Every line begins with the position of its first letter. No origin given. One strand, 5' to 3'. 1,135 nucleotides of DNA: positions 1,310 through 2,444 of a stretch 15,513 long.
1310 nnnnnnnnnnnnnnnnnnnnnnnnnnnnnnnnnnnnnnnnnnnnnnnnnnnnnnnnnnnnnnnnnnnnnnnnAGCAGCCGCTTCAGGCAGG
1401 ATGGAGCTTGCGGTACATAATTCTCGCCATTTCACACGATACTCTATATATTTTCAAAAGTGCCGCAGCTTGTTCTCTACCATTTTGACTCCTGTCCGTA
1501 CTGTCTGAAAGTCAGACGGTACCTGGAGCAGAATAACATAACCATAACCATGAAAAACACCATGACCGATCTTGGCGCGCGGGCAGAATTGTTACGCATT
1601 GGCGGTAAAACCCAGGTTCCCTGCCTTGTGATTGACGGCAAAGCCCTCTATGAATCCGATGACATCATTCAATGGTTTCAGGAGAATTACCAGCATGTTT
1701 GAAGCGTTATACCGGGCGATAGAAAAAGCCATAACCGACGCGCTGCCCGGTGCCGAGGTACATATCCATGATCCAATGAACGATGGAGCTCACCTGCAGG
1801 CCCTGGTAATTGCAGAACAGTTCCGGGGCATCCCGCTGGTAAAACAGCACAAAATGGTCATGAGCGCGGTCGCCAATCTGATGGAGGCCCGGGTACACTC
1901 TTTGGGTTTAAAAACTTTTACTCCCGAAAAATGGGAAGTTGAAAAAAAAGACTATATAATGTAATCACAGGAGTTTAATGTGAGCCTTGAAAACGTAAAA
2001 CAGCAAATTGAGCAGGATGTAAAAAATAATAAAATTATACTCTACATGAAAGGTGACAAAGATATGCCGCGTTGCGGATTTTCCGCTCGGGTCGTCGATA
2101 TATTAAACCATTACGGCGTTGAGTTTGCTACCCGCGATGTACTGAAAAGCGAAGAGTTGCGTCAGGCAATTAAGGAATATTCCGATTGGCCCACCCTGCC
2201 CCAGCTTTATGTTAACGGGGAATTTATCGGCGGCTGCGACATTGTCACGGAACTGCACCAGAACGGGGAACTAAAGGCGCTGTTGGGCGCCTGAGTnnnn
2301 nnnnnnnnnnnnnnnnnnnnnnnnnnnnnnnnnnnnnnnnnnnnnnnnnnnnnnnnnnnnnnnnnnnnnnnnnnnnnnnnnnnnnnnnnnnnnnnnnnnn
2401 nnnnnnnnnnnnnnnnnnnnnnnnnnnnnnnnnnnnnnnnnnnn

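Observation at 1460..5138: Six-gene thiol-redox supra-operon: CPYC-Grx, BolA-family, CGFS-GrxD, short-type GshA, GshB, GST, with overlapping or abutting junctions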

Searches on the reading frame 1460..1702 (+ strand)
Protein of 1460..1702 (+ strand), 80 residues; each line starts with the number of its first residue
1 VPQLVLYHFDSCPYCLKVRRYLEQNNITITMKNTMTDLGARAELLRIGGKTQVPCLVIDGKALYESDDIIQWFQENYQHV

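Call 3: search_protein_families(library=pfam, proteins=[window:1460-1702:+], max_evalue=0.01)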
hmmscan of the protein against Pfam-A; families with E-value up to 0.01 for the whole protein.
window:1460-1702:+ (80 aa): 5 families
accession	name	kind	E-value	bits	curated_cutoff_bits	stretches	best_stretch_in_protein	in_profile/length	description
PF13417.12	GST_N_3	-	6.8e-17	62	22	1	6-78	1-72/75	Glutathione S-transferase, N-terminal domain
PF00462.30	Glutaredoxin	-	1.4e-13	51.3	22.9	1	5-61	2-58/60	Glutaredoxin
PF13409.12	GST_N_2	-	9.6e-13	49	25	1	12-75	2-69/70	Glutathione S-transferase, N-terminal domain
PF02798.26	GST_N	-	2.9e-05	24.8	20.9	1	3-70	2-71/76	Glutathione S-transferase, N-terminal domain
PF17172.10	GST_N_4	-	0.00032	21.8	30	1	13-77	1-59/99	Glutathione S-transferase N-terminal domain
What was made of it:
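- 1460..1702 (+): grx: 80-aa dithiol glutaredoxin with a CPYC motif and a GST-N-like fold. PF00462 51.3 bits (cut-off 22.9) and PF13417 62 bits (call 3).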

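Call 4: search_protein_families(library=ncbifam, proteins=[window:1460-1702:+], max_evalue=0.01)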
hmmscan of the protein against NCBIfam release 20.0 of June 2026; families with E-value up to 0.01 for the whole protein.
window:1460-1702:+ (80 aa): 19 families
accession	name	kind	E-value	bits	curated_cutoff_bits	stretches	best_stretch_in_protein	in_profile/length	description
NF007702.0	PRK10387.1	equivalog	1.9e-11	44.1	133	1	6-77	3-73/215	glutaredoxin 2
TIGR02196.1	GlrX_YruB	hypoth_equivalog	8e-11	42.3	88.55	1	5-63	3-61/74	glutaredoxin-like protein, YruB-family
TIGR02182.1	GRXB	equivalog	1.4e-10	41.3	186.65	1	6-78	2-73/209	GrxB family glutaredoxin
TIGR02181.1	GRX_bact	equivalog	7.9e-08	32.4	90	1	5-71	2-69/80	glutaredoxin 3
NF007923.0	PRK10638.1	equivalog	9.3e-08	32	129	1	2-70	2-70/83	glutaredoxin 3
NF041212.1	Uxx_star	subfamily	1.8e-07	31.3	66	1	5-61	2-59/70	Uxx-star family glutaredoxin-like (seleno)protein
TIGR02190.1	GlrX-dom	hypoth_equivalog_domain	6.6e-06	26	99.3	1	5-73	11-78/79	glutaredoxin-family domain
TIGR02180.1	GRX_euk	equivalog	1.3e-05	25.3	87.25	1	6-75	3-77/84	glutaredoxin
TIGR02200.1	GlrX_actino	hypoth_equivalog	3.8e-05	24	89.5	1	5-60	3-59/77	mycoredoxin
NF047338.1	gluta_UXX_star_3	exception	8.5e-05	22.5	97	1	5-61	2-58/70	UXX-star (seleno)protein family 3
NF045501.1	HUGP_GUXX-star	exception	0.00034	20.2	325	1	3-60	166-224/236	HUGP/GUXX-star fusion selenoprotein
TIGR01617.1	arsC_related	subfamily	0.00036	20.8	75.05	1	5-47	2-44/117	Spx/MgsR family RNA polymerase-binding regulatory protein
NF049950.1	IsopEpoxGlthnTfaseIsoI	equivalog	0.00039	20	300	1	12-78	17-79/238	iIsoprene-epoxide--glutathione S-transferase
NF041114.2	gluta_UXX_star_1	equivalog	0.0004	20.6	72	1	5-62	2-60/70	UXX-star selenoprotein family 1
NF002459.0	PRK01655.1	subfamily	0.00079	19.4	123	1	5-48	3-46/132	transcriptional regulator Spx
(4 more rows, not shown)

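Call 52: search_solved_structures(query=window:1460-1699:+, max_evalue=0.01, show_alignments=1)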
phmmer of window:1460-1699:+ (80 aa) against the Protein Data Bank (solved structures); distinct sequences matched with E-value up to 0.01: 17.
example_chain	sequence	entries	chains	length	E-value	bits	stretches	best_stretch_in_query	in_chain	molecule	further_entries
7c10_A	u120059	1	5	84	2e-10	43.9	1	3-64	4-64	Glutaredoxin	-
7c12_A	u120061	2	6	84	5.5e-09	39.3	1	3-64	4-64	Glutaredoxin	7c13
4kx4_A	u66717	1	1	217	1.3e-05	28.6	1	4-73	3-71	Glutaredoxin-2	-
1g7o_A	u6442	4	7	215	1.8e-05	28.2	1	6-73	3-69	GLUTAREDOXIN 2 | Glutaredoxin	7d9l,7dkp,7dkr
7tbs_A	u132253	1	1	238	1.9e-05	28.1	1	6-73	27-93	Glutaredoxin 2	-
3zit_A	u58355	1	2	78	9.3e-05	25.9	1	3-63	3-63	THIOREDOXIN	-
3zij_A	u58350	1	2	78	9.3e-05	25.9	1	3-63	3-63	THIOREDOXIN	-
1fov_A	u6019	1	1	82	0.00019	24.9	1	5-69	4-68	GLUTAREDOXIN 3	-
3ir4_A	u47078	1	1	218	0.00029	24.3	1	5-73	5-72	Glutaredoxin 2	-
9r0w_A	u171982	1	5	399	0.00055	23.4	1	10-71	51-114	Sll1902 protein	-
4g10_A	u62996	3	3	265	0.00072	23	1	3-78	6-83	Glutathione S-transferase homolog | Glutathione S-transferase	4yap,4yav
7ncv_A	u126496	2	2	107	0.00086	22.8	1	4-69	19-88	Glutaredoxin, CPYC type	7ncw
2klx_A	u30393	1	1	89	0.0024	21.4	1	1-68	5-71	Glutaredoxin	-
4i2t_A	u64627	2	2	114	0.0033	20.9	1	4-69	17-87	glutaredoxin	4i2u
3grx_A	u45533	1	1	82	0.0052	20.3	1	5-69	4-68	GLUTAREDOXIN 3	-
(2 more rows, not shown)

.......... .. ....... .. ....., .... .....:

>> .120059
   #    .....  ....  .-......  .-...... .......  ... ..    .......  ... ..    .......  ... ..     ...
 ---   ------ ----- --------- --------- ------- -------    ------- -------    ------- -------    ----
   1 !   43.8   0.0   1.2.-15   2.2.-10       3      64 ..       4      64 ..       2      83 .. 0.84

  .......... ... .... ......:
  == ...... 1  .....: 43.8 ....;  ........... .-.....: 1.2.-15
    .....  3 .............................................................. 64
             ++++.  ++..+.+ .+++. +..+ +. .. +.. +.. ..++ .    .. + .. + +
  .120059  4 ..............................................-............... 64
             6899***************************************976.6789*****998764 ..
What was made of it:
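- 1460..1702 (+): The nearest solved structures are Grx 7c10 and the N-terminal domain of Grx2 (call 52).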

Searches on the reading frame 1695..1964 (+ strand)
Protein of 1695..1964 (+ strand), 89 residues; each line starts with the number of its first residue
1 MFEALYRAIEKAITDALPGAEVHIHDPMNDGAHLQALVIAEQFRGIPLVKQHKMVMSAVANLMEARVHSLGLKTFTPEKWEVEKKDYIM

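Call 3: search_protein_families(library=pfam, proteins=[window:1695-1964:+], max_evalue=0.01)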
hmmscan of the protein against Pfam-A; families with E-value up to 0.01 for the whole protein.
window:1695-1964:+ (89 aa): 1 family
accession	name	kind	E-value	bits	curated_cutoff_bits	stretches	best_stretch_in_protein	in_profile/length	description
PF01722.23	BolA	-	4.8e-13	49.7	25.7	1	22-78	21-75/76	BolA-like protein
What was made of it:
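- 1695..1964 (+): bolA-family gene of the IbaG/YrbA subtype, 89 aa. It overlaps grx by 8 bp. PF01722 49.7 bits (cut-off 25.7) (call 3).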

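Call 4: search_protein_families(library=ncbifam, proteins=[window:1695-1964:+], max_evalue=0.01)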
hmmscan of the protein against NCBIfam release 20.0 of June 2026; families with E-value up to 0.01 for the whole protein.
window:1695-1964:+ (89 aa): 1 family
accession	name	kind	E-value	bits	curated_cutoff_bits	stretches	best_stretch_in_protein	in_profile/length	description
NF008638.0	PRK11628.1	equivalog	7.9e-08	32.4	137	1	27-82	32-87/105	transcriptional regulator BolA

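Call 51: search_solved_structures(query=window:1695-1961:+, max_evalue=0.01, show_alignments=2)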
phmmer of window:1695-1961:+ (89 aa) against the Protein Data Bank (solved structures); distinct sequences matched with E-value up to 0.01: 17.
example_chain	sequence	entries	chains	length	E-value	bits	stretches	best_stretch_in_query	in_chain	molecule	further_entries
5nfk_A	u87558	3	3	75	1.4e-11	47.6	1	9-78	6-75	YrbA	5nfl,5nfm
1xs3_A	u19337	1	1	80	5.6e-09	39.4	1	8-79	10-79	hypothetical protein XC975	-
3tr3_A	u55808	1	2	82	6.5e-09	39.2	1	23-81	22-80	BolA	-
2mcq_A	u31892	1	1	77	8.9e-09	38.8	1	8-76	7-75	Uncharacterized protein RP812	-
1ny8_A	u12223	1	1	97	3.9e-08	36.7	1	9-85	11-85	Protein yrbA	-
2dhm_A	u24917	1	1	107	9.4e-07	32.3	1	25-81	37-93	Protein bolA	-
2mm9_A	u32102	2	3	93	5.5e-06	29.9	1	9-86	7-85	BolA2 | At5g09830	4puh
2mma_B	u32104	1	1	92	5.6e-06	29.9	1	9-86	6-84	BolA2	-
1v9j_A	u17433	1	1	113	7.2e-06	29.5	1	19-85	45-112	BolA-like protein RIKEN cDNA 1110025L05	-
3o2e_A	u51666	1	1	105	2.4e-05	27.8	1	30-84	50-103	BolA-like protein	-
5lci_A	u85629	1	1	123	2.9e-05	27.5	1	27-82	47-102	BolA-like protein 1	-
1v60_A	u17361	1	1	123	9.2e-05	26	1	27-82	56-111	RIKEN cDNA 1810037G04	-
2kz0_A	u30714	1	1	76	0.00014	25.4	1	8-70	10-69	BolA family protein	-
5zb6_A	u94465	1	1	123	0.00059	23.4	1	32-78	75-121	UVI31+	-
2n8q_A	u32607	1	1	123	0.00059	23.4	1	32-78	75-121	Predicted protein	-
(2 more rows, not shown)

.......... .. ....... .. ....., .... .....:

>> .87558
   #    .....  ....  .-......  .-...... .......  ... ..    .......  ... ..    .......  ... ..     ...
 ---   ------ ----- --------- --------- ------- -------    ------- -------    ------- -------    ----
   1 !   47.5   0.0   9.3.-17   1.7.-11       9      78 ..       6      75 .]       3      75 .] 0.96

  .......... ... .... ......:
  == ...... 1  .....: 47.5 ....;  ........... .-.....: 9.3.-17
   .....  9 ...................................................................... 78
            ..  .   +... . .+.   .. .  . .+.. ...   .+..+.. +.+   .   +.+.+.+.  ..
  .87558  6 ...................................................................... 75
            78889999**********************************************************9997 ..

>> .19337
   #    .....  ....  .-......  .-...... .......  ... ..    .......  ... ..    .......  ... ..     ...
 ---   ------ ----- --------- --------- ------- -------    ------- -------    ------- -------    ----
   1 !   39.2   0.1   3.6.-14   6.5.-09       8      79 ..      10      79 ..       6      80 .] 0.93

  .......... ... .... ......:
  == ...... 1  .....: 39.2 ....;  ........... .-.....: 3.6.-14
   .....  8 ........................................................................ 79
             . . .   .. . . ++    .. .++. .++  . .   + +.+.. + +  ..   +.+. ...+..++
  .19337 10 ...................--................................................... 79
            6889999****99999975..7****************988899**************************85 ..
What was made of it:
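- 1695..1964 (+): The best solved homologues are YrbA 5nfk and 1ny8 (call 51). The conserved C-terminal His aligns (RVHSL against ILHAL in 5nfk; call 51).
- On BolA family (PF01722), IbaG/YrbA subtype: The best solved matches are YrbA 5nfk and 1ny8, and RVHSL aligns with ILHAL (call 51).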

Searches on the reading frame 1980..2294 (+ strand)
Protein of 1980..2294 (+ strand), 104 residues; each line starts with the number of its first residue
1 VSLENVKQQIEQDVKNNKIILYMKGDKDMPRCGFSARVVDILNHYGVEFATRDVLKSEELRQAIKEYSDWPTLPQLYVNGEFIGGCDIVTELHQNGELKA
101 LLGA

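Call 3: search_protein_families(library=pfam, proteins=[window:1980-2294:+], max_evalue=0.01)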
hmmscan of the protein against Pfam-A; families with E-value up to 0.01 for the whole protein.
window:1980-2294:+ (104 aa): 2 families
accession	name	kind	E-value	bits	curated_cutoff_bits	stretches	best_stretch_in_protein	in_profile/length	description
PF00462.30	Glutaredoxin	-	3.9e-22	78.7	22.9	1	19-83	1-60/60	Glutaredoxin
PF13417.12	GST_N_3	-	0.0026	18.5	22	1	28-85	3-59/75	Glutathione S-transferase, N-terminal domain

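Call 4: search_protein_families(library=ncbifam, proteins=[window:1980-2294:+], max_evalue=0.01)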
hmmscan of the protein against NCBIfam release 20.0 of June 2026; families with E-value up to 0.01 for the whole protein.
window:1980-2294:+ (104 aa): 8 families
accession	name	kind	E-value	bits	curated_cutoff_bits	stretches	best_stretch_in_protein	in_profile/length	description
TIGR00365.1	TIGR00365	equivalog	4.6e-44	148.6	117.1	1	7-102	2-97/99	Grx4 family monothiol glutaredoxin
NF008086.0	PRK10824.1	equivalog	1.1e-31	109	205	1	8-102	6-100/115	Grx4 family monothiol glutaredoxin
TIGR02180.1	GRX_euk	equivalog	4.7e-13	49.1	87.25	1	31-101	8-83/84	glutaredoxin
TIGR02181.1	GRX_bact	equivalog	9.9e-13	48.1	90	1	30-102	7-80/80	glutaredoxin 3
NF007923.0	PRK10638.1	equivalog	3.3e-09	36.7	129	1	31-102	11-82/83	glutaredoxin 3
TIGR02189.1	GlrX-like_plant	paralog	6.4e-07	29.3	93.8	1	32-102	18-91/99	glutaredoxin-like family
TIGR02190.1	GlrX-dom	hypoth_equivalog_domain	6.5e-05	22.8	99.3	1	30-91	16-76/79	glutaredoxin-family domain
TIGR02196.1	GlrX_YruB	hypoth_equivalog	0.0016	18.9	88.55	1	30-86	8-64/74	glutaredoxin-like protein, YruB-family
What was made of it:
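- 1980..2294 (+): grxD: 104-aa CGFS monothiol glutaredoxin of the Grx4 family. TIGR00365 148.6 bits (cut-off 117.1) (call 4).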

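Call 38: find_homologous_proteins(query=window:1980-2291:+, max_evalue=1e-20)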
Query window:1980-2291:+ (104 aa): 4403 proteins with E <= 1e-20 among 4441 candidates; the best 120 are listed.
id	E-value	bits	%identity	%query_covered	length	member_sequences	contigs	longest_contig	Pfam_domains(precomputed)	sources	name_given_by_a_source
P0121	3.9e-50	186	79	100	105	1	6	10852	PF00462.31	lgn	-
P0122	1.2e-49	184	79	100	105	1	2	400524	PF00462.31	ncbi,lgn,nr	ncbi:MAG: Grx4 family monothiol glutaredoxin [Leptospiraceae bacterium]|nr:Grx4 family monothiol glu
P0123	1.8e-48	181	100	79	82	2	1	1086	PF00462.31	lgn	-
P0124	1.1e-43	165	71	94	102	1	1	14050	PF00462.31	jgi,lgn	jgi:monothiol glutaredoxin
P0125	2.7e-43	164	69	99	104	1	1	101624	PF00462.31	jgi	jgi:monothiol glutaredoxin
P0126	3.8e-43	164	68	100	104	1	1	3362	PF00462.31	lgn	-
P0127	4.1e-43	163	70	99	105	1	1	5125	PF00462.31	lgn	-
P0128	5.5e-43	163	72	96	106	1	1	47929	PF00462.31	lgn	-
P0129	2.1e-42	161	72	95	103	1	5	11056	PF00462.31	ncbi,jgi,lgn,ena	jgi:monothiol glutaredoxin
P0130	2.9e-42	161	69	99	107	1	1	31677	PF00462.31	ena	-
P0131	3.3e-42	161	70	98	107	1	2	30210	PF00462.31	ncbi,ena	ncbi:MAG: Grx4 family monothiol glutaredoxin [Candidatus Margulisiibacteriota bacterium]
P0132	3.9e-42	160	68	99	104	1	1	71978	PF00462.31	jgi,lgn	-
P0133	3.9e-42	160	69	99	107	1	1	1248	PF00462.31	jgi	jgi:monothiol glutaredoxin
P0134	4.1e-42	160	70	96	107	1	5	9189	PF00462.31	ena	-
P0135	4.8e-42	160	69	98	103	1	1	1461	PF00462.31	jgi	jgi:monothiol glutaredoxin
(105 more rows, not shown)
